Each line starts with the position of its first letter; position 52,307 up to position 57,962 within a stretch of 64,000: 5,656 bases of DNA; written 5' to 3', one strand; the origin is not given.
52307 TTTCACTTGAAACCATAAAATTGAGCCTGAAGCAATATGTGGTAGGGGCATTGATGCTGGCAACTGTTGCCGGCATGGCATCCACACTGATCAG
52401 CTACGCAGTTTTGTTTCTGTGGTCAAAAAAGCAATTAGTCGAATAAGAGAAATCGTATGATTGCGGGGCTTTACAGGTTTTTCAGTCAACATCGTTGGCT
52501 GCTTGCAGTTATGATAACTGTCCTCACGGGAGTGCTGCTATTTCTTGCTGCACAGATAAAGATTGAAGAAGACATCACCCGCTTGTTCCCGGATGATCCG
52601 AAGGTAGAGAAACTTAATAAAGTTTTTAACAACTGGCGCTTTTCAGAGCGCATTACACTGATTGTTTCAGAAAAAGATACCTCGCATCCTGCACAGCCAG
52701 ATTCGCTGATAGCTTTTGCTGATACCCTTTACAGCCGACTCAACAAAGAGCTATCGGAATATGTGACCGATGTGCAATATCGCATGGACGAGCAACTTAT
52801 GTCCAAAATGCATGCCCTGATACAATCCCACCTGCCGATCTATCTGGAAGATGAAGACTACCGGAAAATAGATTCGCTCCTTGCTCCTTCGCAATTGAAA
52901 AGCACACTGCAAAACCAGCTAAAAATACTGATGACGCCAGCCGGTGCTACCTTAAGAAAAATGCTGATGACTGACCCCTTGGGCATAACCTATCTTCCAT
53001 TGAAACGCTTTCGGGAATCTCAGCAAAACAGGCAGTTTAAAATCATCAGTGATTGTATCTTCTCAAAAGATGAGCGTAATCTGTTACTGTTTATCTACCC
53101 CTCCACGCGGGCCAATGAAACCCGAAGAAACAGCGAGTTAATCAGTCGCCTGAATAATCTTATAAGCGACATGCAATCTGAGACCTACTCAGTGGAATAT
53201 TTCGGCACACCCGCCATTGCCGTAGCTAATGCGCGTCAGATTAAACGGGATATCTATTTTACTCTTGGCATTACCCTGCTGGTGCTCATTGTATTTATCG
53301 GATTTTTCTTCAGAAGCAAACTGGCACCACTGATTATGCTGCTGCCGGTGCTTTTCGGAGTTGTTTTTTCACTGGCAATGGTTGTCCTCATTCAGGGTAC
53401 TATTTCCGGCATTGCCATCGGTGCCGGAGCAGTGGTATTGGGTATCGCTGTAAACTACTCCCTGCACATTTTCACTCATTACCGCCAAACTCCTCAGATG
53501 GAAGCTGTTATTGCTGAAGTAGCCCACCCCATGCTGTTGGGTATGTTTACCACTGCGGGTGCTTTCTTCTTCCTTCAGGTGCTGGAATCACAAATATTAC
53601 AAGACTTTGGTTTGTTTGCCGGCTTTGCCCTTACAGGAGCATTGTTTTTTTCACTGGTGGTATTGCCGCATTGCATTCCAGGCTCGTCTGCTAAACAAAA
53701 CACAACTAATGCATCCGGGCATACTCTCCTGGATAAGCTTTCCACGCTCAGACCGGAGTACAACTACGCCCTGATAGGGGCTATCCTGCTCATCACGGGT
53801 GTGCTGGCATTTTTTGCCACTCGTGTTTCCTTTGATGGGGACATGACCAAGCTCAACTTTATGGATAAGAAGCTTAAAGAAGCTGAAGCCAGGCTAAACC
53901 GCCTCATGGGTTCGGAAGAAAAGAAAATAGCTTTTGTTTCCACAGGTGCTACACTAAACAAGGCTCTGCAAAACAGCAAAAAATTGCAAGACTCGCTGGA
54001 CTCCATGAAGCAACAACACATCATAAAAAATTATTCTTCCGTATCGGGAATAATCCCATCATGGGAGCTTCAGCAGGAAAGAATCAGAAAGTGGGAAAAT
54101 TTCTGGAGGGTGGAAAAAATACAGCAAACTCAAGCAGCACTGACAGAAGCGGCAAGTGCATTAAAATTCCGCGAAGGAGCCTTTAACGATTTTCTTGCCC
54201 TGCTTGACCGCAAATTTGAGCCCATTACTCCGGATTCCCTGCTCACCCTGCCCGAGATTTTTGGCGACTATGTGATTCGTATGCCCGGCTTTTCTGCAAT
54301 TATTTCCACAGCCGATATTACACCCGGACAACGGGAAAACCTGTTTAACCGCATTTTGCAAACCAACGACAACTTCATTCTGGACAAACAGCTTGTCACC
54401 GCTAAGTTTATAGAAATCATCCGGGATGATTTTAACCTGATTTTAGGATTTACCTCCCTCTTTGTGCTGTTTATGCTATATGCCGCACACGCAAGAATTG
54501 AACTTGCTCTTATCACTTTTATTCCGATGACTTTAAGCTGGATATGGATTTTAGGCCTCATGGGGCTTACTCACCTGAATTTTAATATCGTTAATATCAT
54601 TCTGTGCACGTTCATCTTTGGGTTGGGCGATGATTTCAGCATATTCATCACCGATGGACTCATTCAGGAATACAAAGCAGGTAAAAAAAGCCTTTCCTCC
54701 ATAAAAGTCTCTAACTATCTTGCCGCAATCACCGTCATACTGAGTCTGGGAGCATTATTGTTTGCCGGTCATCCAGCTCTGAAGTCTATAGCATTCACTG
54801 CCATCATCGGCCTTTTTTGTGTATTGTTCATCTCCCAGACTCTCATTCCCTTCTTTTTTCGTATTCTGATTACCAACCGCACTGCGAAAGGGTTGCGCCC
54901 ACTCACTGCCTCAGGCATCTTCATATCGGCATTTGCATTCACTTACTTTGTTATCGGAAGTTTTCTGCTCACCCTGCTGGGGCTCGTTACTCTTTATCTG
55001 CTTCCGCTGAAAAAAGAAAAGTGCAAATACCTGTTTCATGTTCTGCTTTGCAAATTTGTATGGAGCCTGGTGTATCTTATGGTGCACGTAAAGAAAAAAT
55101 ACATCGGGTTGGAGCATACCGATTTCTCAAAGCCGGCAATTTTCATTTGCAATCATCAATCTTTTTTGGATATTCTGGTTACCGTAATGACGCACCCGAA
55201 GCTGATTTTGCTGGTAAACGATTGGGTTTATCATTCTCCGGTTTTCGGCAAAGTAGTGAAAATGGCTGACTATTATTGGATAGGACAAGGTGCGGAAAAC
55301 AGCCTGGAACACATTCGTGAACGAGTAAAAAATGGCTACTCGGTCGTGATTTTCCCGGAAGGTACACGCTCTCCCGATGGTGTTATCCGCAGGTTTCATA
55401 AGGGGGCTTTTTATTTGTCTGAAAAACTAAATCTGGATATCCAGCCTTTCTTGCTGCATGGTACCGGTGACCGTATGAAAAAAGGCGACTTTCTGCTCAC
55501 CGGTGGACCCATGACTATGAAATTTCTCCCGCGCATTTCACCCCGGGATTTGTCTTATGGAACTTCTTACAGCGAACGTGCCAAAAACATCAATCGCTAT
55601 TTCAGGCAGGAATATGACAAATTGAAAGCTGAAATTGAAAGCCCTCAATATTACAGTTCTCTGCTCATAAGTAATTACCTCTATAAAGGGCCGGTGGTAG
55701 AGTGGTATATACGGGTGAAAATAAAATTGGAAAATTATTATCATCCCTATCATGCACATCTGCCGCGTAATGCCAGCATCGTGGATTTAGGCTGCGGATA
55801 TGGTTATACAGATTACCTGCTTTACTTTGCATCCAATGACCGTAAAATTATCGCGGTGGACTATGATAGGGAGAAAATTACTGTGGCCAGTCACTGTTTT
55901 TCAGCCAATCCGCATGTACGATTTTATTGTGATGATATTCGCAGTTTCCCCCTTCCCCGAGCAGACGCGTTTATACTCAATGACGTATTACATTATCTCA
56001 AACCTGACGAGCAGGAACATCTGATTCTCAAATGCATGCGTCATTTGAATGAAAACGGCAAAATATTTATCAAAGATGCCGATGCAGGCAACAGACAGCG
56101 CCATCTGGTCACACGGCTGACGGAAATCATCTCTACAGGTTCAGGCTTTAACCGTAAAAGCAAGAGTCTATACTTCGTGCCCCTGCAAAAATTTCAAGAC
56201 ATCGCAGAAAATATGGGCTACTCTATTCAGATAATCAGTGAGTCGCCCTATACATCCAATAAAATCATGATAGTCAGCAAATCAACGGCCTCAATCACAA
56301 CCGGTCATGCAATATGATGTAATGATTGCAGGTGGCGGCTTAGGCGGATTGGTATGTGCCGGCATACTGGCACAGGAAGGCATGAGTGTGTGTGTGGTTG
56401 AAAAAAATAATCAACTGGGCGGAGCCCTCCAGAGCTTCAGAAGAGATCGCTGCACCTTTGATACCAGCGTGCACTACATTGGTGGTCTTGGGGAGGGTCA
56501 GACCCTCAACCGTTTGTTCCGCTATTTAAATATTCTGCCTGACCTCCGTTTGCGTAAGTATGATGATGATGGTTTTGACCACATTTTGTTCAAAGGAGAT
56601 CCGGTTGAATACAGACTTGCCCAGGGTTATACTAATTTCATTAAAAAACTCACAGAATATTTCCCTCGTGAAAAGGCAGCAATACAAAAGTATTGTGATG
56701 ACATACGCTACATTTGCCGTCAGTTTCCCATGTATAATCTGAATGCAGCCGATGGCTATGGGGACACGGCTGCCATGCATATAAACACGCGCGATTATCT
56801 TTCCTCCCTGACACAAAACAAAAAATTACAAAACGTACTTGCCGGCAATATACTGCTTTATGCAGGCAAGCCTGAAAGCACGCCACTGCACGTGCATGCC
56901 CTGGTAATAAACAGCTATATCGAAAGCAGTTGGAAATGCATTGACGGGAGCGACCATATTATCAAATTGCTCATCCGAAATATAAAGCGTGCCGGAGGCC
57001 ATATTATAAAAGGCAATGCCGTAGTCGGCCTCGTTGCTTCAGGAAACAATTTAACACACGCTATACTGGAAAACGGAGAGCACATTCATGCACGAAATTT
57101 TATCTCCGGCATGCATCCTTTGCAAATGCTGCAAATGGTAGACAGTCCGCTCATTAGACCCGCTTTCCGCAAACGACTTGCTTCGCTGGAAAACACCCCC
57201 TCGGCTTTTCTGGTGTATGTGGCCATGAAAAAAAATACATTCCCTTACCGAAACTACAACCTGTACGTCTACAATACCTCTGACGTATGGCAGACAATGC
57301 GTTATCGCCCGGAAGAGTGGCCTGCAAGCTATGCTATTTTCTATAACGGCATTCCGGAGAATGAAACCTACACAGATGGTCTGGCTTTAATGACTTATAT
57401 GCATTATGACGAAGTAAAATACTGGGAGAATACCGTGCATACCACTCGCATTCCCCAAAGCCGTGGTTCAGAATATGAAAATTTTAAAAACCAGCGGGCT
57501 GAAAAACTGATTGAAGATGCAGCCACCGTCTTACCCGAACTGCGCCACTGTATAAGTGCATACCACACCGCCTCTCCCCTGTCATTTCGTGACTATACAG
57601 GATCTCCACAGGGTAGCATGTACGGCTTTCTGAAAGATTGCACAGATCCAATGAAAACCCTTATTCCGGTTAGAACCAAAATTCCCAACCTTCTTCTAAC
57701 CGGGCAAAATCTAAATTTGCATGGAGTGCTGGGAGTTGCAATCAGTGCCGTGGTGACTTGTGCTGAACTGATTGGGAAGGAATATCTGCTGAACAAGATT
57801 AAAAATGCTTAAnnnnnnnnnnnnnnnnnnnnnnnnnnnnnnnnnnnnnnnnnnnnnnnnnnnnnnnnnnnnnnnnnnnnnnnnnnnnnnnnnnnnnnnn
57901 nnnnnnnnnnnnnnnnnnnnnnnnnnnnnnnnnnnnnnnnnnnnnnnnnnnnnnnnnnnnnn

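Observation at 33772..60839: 27-kb flexirubin/aryl-polyene-type type II PKS/FAS-like biosynthetic gene cluster as one translationally coupled operon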

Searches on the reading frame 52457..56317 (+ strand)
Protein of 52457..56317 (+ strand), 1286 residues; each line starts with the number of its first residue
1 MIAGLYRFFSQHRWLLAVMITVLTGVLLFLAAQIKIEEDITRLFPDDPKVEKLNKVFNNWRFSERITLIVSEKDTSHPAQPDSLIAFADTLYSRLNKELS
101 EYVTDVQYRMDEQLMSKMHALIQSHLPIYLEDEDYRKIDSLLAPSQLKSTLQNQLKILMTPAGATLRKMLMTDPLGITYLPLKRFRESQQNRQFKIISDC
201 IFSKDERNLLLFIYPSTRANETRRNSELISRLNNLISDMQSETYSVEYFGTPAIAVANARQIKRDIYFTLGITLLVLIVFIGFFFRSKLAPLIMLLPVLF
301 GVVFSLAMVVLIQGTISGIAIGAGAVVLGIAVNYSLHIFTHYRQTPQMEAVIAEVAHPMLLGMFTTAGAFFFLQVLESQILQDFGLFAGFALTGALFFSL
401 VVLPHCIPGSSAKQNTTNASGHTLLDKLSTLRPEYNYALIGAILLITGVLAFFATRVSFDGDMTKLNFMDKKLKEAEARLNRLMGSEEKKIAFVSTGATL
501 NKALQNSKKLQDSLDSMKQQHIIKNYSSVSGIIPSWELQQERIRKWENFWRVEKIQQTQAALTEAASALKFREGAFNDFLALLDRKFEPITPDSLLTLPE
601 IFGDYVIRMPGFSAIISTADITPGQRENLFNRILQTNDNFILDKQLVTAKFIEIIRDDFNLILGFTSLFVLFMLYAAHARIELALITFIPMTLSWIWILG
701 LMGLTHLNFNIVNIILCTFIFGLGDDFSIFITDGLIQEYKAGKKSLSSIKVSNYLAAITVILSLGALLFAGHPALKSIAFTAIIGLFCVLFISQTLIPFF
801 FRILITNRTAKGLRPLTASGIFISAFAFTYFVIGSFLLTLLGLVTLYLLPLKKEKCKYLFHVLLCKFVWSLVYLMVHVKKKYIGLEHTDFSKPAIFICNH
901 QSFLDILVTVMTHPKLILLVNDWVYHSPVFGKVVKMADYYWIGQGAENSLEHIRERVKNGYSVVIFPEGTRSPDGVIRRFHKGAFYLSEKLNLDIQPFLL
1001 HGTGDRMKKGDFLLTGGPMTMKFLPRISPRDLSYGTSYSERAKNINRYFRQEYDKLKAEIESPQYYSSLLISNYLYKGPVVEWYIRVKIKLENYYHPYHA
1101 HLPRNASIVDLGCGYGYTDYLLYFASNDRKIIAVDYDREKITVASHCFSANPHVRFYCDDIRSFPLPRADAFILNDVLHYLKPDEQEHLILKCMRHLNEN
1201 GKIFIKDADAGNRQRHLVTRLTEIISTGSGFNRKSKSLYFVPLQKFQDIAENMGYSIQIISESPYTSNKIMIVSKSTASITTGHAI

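Call 5: search_protein_families(library=pfam, proteins=[window:52457-56317:+])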
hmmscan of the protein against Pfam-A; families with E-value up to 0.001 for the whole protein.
window:52457-56317:+ (1286 aa): 10 families
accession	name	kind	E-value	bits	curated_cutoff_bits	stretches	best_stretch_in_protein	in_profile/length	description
PF01553.26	Acyltransferase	-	1.4e-19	70.6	23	1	883-998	5-129/132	Acyltransferase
PF03176.21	MMPL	-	1.1e-13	51.3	20.5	2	197-404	76-296/333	MMPL family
PF13649.12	Methyltransf_25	-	3.4e-12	47.3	27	1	1108-1201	1-97/97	Methyltransferase domain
PF08241.18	Methyltransf_11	-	1.7e-10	41.8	21.2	1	1109-1205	1-95/95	Methyltransferase domain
PF00891.24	Methyltransf_2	-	3.2e-08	33.6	22.3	1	1104-1215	62-174/210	O-methyltransferase domain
PF08242.18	Methyltransf_12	-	8e-08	33.4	30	1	1109-1203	1-98/98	Methyltransferase domain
PF13847.12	Methyltransf_31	-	3.8e-07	30.3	27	1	1105-1214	4-118/145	Methyltransferase domain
PF13489.12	Methyltransf_23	-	8e-07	29.4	27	1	1101-1220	19-131/164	Methyltransferase domain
PF05175.20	MTS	-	2.5e-06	27.7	23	1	1101-1205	26-138/170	Methyltransferase small domain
PF02355.23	SecD_SecF_C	-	0.00025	21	20.5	1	254-347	21-113/189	Protein export membrane protein SecD/SecF, C-terminal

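Call 8: search_protein_families(library=ncbifam, proteins=[window:52457-56317:+])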
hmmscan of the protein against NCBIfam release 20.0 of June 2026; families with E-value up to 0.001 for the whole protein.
window:52457-56317:+ (1286 aa): 18 families
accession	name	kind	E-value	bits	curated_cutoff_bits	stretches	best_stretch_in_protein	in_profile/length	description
TIGR00921.1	2A067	subfamily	7e-25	87.2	351.9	2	666-801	590-731/733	hydrophobe/amphiphile efflux-3 (HAE3) family transporter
TIGR03480.1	HpnN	hypoth_equivalog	2.1e-23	82.3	751.85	2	4-523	4-532/862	hopanoid biosynthesis associated RND transporter like protein HpnN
TIGR00530.1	AGP_acyltrn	subfamily_domain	9.8e-17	60.9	102.95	1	881-999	5-128/130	1-acylglycerol-3-phosphate O-acyltransferase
NF006386.0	PRK08633.1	equivalog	9e-15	53.5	1221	1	857-1002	408-553/1147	acyl-[ACP]--phospholipid O-acyltransferase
NF045600.2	BstA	equivalog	1e-13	50.1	1400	2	652-781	281-408/903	sterol transporter cytoplasmic membrane protein BstA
TIGR00833.1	actII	subfamily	9.3e-10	37.4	874.7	1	245-404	154-326/910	MMPL family RND transporter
TIGR00740.1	TIGR00740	equivalog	3.2e-08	33.6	193.3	1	1104-1206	53-160/239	carboxy-S-adenosyl-L-methionine synthase CmoA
NF005291.0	PRK06814.1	equivalog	3.5e-08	31.8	1349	1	835-1003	391-566/1140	acyl-[ACP]--phospholipid O-acyltransferase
NF002463.0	PRK01683.1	equivalog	2.8e-07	30.4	297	1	1104-1253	31-178/258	trans-aconitate 2-methyltransferase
NF052553.1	LyOrLpactfOlsABRUA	equivalog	2.8e-07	30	300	1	837-973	10-149/263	lyso-ornithine lipid O-acyltransferase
TIGR02072.1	BioC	equivalog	5.5e-06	26.4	184.95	1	1104-1206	34-133/244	malonyl-ACP O-methyltransferase BioC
NF052374.1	HopndTporHpnN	equivalog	7.3e-06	24.3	1100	0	670-792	725-845/858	hopanoid transporter HpnN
NF043040.1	corrin_prot_MT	hypoth_equivalog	9.6e-06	25.2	180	1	1100-1259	36-200/216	corrinoid protein-associated methyltransferase CpaM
NF045667.1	MTase_DVU1556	equivalog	3.2e-05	23.5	155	1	1100-1262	18-167/213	DVU_1556 family methyltransferase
NF052552.1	LyOrLpactfOlsARHOCB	equivalog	4.1e-05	22.7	300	1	888-981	82-177/271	lyso-ornithine lipid O-acyltransferase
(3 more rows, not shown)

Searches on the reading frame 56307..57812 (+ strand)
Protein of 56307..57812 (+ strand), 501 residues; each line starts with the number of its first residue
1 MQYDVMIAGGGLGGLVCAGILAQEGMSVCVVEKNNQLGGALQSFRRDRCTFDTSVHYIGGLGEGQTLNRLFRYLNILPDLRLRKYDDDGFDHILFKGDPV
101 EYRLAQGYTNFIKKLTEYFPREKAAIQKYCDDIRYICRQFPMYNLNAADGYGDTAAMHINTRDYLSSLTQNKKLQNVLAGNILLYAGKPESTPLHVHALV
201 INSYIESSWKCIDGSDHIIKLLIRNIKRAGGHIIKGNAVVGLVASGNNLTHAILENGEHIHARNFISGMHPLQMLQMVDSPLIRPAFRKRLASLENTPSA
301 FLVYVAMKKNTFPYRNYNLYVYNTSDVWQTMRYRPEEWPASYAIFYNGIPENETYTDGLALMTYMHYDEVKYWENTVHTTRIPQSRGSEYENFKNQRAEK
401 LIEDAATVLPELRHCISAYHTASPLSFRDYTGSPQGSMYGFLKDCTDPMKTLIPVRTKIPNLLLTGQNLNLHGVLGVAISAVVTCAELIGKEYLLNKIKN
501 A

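Call 5: search_protein_families(library=pfam, proteins=[window:56307-57812:+])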
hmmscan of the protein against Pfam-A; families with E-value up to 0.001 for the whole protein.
window:56307-57812:+ (501 aa): 7 families
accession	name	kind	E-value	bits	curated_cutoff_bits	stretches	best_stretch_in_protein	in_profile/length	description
PF01593.30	Amino_oxidase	-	5.9e-15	55.9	19.8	1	12-476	1-429/443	Flavin containing amine oxidoreductase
PF13450.12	NAD_binding_8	-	2.6e-14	53.7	21.9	1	7-74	1-68/68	NAD(P)-binding Rossmann-like domain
PF00890.30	FAD_binding_2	-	1.9e-06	27.8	20.4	1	4-41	1-38/414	FAD binding domain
PF12831.13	FAD_oxidored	-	2.9e-06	27.3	27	1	4-41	1-38/416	FAD dependent oxidoreductase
PF01494.25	FAD_binding_3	-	1.1e-05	25.3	22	1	3-36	2-35/349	FAD binding domain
PF01266.30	DAO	-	1.6e-05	25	27.9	1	4-40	1-38/353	FAD dependent oxidoreductase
PF03486.20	HI0933_like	-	1.7e-05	24.8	50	1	4-48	2-46/244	HI0933-like protein Rossmann domain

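Call 8: search_protein_families(library=ncbifam, proteins=[window:56307-57812:+])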
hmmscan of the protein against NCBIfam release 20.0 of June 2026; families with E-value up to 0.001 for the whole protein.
window:56307-57812:+ (501 aa): 29 families (the best 25 are shown)
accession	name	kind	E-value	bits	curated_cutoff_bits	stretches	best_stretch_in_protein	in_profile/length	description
TIGR02733.1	desat_CrtD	equivalog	3.8e-28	98.4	549.7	2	4-76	3-75/492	C-3',4' desaturase CrtD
TIGR02730.1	carot_isom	equivalog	2.4e-24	86.1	586.9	2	3-137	1-133/493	carotenoid isomerase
NF058655.1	CrtID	equivalog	1.4e-18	67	640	2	5-53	1-49/478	bifunctional phytoene desaturase/3,4-desaturase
TIGR02734.1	crtI_fam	subfamily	4.5e-14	52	238.1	1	6-308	2-311/504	phytoene desaturase family protein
NF005560.0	PRK07233.1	equivalog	2.3e-11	43.2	252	1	5-83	3-79/435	hypothetical protein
NF045689.1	BCarotKetCrtO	equivalog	7e-11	41.4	1000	1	2-41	3-42/563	beta-carotene ketolase CrtO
TIGR03467.1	HpnE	equivalog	7.8e-11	41.9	283.05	1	5-82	1-78/430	hydroxysqualene dehydroxylase HpnE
NF045637.1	carotdesatCrtDProt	equivalog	7.4e-09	34.7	580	1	5-50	1-46/485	1-hydroxycarotenoid 3,4-desaturase CrtD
NF042421.1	hydcarot_desat_CrtD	equivalog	2.2e-08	33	500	1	5-132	4-126/487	1-hydroxycarotenoid 3,4-desaturase CrtD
TIGR00031.1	UDP-GALP_mutase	equivalog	1.4e-06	27.6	303.75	1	2-40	1-39/378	UDP-galactopyranose mutase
TIGR01350.1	lipoamide_DH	equivalog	4e-06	25.8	408.8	1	2-39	1-37/461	dihydrolipoyl dehydrogenase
TIGR00292.1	TIGR00292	equivalog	1.6e-05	24.3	148.3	1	2-40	21-59/254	sulfide-dependent adenosine diphosphate thiazole synthase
NF009476.0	PRK12839.1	equivalog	2e-05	22.9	940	1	2-41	8-47/572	FAD-dependent oxidoreductase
TIGR02731.1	phytoene_desat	equivalog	2.6e-05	23.1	569.4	1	5-81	2-77/453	15-cis-phytoene desaturase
NF004789.0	PRK06134.1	subfamily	3.4e-05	22.6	747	1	2-40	12-50/581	FAD-dependent oxidoreductase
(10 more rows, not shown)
